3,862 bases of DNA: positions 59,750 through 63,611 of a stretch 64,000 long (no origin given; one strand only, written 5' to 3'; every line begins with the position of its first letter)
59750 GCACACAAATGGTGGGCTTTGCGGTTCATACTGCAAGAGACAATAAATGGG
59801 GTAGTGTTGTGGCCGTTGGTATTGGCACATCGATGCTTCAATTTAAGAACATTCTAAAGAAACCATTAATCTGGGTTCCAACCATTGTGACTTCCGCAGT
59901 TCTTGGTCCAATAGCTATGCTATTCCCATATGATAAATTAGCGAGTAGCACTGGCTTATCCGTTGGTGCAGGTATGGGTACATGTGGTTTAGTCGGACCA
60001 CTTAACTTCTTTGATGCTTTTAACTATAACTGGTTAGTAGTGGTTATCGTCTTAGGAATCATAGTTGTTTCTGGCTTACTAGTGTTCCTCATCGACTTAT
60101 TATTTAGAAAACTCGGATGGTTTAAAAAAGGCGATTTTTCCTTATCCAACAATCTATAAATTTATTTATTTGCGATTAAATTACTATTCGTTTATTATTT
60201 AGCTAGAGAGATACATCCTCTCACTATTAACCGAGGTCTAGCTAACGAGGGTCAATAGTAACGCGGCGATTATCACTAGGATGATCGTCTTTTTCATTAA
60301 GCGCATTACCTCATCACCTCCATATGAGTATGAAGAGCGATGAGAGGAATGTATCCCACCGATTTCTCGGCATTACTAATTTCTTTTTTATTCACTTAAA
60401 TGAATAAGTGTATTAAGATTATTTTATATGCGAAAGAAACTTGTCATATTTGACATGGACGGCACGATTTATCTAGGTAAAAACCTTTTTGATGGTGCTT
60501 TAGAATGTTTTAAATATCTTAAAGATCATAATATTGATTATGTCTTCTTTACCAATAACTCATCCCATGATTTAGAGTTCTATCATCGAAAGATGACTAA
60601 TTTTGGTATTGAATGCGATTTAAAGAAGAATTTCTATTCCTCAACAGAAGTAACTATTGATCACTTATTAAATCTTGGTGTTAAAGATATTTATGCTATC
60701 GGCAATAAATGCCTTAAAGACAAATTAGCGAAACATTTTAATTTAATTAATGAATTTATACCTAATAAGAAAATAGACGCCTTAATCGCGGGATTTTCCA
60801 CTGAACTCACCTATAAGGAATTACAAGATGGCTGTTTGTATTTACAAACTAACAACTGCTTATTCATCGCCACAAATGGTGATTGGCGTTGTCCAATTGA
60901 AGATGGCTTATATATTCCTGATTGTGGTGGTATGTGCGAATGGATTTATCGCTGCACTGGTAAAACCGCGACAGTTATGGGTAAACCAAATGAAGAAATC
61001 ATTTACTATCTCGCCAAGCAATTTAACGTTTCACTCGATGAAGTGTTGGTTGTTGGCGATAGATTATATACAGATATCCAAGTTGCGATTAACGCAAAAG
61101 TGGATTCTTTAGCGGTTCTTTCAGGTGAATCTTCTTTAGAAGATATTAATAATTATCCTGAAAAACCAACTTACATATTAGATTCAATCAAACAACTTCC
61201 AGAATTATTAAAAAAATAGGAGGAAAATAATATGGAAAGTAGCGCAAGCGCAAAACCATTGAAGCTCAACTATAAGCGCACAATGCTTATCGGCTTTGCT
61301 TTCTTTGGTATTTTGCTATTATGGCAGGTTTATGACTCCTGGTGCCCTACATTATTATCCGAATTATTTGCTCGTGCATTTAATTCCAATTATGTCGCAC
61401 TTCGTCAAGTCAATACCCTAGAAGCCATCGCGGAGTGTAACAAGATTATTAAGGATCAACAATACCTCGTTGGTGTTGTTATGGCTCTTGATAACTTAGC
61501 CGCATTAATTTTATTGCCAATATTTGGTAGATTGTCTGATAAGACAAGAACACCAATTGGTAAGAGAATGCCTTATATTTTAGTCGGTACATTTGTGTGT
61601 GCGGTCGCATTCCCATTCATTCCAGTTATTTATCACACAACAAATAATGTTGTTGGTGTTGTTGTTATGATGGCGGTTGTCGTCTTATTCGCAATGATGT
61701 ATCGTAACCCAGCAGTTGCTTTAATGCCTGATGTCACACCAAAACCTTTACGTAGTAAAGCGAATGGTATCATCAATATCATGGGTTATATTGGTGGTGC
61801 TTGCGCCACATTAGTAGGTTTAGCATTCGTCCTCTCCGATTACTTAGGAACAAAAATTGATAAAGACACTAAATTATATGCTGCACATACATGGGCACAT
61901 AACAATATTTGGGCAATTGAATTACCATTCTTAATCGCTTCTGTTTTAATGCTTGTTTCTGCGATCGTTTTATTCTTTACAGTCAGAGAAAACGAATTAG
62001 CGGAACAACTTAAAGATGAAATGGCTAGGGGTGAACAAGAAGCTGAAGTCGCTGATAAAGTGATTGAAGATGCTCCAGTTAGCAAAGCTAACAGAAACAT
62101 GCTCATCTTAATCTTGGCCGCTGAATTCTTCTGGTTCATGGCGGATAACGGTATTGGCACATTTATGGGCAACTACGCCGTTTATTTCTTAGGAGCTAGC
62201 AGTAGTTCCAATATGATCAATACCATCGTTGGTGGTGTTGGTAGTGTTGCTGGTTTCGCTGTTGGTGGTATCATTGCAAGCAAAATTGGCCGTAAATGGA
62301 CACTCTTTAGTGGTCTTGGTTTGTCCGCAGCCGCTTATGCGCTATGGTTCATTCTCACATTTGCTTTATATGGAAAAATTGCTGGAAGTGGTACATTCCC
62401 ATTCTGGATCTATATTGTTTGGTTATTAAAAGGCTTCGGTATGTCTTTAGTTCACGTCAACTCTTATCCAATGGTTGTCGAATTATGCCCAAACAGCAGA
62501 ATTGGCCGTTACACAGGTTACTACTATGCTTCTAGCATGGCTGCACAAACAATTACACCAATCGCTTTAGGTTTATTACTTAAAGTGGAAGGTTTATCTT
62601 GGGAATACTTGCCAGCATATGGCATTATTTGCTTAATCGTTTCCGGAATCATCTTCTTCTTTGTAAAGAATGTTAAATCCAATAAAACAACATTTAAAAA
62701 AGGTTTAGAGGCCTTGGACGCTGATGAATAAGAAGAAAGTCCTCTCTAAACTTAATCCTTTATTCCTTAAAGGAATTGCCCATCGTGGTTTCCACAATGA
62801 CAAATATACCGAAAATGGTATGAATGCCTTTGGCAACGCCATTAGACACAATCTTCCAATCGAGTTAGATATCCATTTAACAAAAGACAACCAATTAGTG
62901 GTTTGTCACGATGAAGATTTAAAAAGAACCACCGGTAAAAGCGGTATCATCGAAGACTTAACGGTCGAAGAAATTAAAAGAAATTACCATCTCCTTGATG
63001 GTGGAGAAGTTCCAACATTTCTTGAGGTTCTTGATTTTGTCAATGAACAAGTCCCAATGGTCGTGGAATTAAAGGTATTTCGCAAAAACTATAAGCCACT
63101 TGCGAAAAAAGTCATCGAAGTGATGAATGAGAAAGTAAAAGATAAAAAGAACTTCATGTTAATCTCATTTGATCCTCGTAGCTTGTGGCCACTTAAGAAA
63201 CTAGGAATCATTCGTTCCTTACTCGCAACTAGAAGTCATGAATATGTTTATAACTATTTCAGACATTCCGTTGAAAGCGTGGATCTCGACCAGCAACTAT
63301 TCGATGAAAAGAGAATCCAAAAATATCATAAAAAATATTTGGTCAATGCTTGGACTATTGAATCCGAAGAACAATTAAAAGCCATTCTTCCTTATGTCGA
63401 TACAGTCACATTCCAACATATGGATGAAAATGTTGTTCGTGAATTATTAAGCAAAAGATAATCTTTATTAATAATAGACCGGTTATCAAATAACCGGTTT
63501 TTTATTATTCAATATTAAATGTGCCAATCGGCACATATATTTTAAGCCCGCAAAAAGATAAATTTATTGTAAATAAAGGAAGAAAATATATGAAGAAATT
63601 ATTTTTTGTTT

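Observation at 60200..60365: Type I toxin-like module: 22-aa hydrophobic peptide ORF with tandem SD, enclosed by a 15-bp inverted repeat with built-in anti-SD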

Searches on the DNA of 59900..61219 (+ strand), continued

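Call 74: search_with_rna_model(model_id=R1, sources=[L210, L211, L212, L213, L214, L215, L216, L217], max_evalue=10, filters=off)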
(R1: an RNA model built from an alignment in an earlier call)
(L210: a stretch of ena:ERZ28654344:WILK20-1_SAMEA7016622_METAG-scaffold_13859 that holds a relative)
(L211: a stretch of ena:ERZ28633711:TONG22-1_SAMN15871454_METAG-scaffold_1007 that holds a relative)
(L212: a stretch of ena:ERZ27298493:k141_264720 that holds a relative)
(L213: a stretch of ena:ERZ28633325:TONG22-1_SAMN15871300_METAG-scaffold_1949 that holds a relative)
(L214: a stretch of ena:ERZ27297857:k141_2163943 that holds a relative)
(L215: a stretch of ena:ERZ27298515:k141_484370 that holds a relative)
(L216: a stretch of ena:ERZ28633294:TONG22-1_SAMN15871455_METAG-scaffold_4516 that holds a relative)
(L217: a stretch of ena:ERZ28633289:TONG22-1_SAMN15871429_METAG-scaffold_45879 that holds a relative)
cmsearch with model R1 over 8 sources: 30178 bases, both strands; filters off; matches with E-value up to 10: 59.
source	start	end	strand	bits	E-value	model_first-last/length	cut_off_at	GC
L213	2711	2875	-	197.3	4.1e-52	1-165/165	no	0.48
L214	2711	2875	-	197.3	4.1e-52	1-165/165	no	0.48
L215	2711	2875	-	197.3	4.1e-52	1-165/165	no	0.48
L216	2711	2875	-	197.3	4.1e-52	1-165/165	no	0.48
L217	2673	2840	-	161.5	2.1e-42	1-165/165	no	0.43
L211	2736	2874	-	21.9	0.00012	1-165/165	no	0.35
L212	2736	2874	-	21.9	0.00012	1-165/165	no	0.35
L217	2665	2828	+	20.7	0.00027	1-165/165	no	0.4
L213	2703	2863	+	15.6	0.0063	1-165/165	no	0.46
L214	2703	2863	+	15.6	0.0063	1-165/165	no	0.46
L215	2703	2863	+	15.6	0.0063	1-165/165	no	0.46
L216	2703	2863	+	15.6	0.0063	1-165/165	no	0.46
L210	1814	1950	-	12.6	0.04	1-165/165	no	0.26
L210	1845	1877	+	12.2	0.051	72-105/165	no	0.3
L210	86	225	-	10.6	0.14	1-165/165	no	0.33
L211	1206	1238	-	9.3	0.32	72-105/165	no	0.39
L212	1206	1238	-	9.3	0.32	72-105/165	no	0.39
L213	930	1069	-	7.9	0.77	1-165/165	no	0.31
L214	930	1069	-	7.9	0.77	1-165/165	no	0.31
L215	930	1069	-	7.9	0.77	1-165/165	no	0.31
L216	930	1069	-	7.9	0.77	1-165/165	no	0.31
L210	355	392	+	7.3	1.1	1-165/165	no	0.39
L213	1268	1296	+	6.6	1.7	1-165/165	no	0.28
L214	1268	1296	+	6.6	1.7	1-165/165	no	0.28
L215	1268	1296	+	6.6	1.7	1-165/165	no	0.28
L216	1268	1296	+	6.6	1.7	1-165/165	no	0.28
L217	282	334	-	6.2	2.2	1-165/165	no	0.38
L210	1070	1131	+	5.8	2.8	1-165/165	no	0.45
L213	2483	2520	+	5.7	2.9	1-165/165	no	0.5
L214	2483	2520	+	5.7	2.9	1-165/165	no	0.5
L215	2483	2520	+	5.7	2.9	1-165/165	no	0.5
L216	2483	2520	+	5.7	2.9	1-165/165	no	0.5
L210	1655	1692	+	5.6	3.2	1-165/165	no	0.53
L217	1150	1182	-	5.5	3.3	72-105/165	no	0.39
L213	1197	1236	+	5.5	3.3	1-165/165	no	0.38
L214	1197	1236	+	5.5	3.3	1-165/165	no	0.38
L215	1197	1236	+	5.5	3.3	1-165/165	no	0.38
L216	1197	1236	+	5.5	3.3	1-165/165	no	0.38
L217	1484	1525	-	5.5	3.3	1-165/165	no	0.21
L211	1768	1805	+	5.5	3.4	1-165/165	no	0.39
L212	1768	1805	+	5.5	3.4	1-165/165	no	0.39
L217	1058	1104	-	5.2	4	1-165/165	no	0.3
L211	1203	1230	+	5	4.5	31-58/165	no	0.46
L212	1203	1230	+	5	4.5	31-58/165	no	0.46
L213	1546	1584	-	5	4.6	1-165/165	no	0.23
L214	1546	1584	-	5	4.6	1-165/165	no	0.23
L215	1546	1584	-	5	4.6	1-165/165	no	0.23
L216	1546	1584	-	5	4.6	1-165/165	no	0.23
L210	3103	3144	+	4.8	5.3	63-111/165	no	0.36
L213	343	395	-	4.7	5.4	1-165/165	no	0.36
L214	343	395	-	4.7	5.4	1-165/165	no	0.36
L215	343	395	-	4.7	5.4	1-165/165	no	0.36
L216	343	395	-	4.7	5.4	1-165/165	no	0.36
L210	3207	3264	+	4.2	7.7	1-165/165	no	0.41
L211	4131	4188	+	4.2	7.7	1-165/165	no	0.41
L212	4131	4188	+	4.2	7.7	1-165/165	no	0.41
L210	713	741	-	4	8.7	1-165/165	no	0.17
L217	1148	1173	+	3.9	8.8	32-57/165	no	0.54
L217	869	1008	-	3.9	9.1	1-165/165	no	0.34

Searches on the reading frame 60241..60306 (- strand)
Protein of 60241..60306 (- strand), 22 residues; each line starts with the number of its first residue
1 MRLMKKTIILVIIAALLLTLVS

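Call 10: search_protein_families(library=pfam, proteins=[window:60241-60306:-], max_evalue=0.01)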
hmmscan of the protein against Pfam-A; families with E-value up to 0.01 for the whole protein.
seq(22 aa): 0 families

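Call 51: search_protein_families(library=pfam, proteins=[window:60241-60306:-], max_evalue=10)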
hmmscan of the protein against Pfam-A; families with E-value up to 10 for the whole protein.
seq(22 aa): 0 families

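Call 52: search_protein_families(library=ncbifam, proteins=[window:60241-60306:-], max_evalue=10)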
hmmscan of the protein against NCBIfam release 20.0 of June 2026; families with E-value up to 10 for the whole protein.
seq(22 aa): 5 families
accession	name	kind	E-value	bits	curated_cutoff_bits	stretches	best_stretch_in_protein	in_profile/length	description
NF047847.2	SS_mature_LptM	equivalog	0.11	12.6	27.7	1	4-20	1-17/31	LPS translocon maturation chaperone LptM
NF007319.0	PRK09810.1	equivalog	0.18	11.7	86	1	3-19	1-17/41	lipoprotein antitoxin entericidin A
NF033880.1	Prli42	equivalog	0.24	11.2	27.5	1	5-21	7-23/31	stressosome-associated protein Prli42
NF033802.1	AimP_fam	subfamily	0.91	9.8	35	1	4-21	1-19/43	lysogeny pheromone AimP family peptide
NF047408.1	SA0632_fam_LP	equivalog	0.97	9.1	70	1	4-19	1-16/68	SA0632 family lipoprotein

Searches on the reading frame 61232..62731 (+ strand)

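Call 10: search_protein_families(library=pfam, proteins=[window:61232-62731:+], max_evalue=0.01)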
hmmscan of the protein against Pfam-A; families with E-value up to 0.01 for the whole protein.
window:61232-62731:+ (499 aa): 3 families
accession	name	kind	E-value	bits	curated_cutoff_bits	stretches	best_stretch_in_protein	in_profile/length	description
PF07690.21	MFS_1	-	6.2e-35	121.2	33.4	2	79-378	33-291/347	Major Facilitator Superfamily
PF13347.12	MFS_2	-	1.9e-14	53.5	27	1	79-416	34-340/427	MFS/sugar transport protein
PF03137.26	OATP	-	1.9e-05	23.6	25.8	1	155-378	148-383/545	Organic Anion Transporter Polypeptide (OATP) family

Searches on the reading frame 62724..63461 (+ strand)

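Call 10: search_protein_families(library=pfam, proteins=[window:62724-63461:+], max_evalue=0.01)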
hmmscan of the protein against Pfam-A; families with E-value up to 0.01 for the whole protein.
window:62724-63461:+ (245 aa): 1 family
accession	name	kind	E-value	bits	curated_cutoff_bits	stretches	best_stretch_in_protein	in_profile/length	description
PF03009.23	GDPD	-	5.2e-23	82.8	23.6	1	20-221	1-229/244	Glycerophosphoryl diester phosphodiesterase family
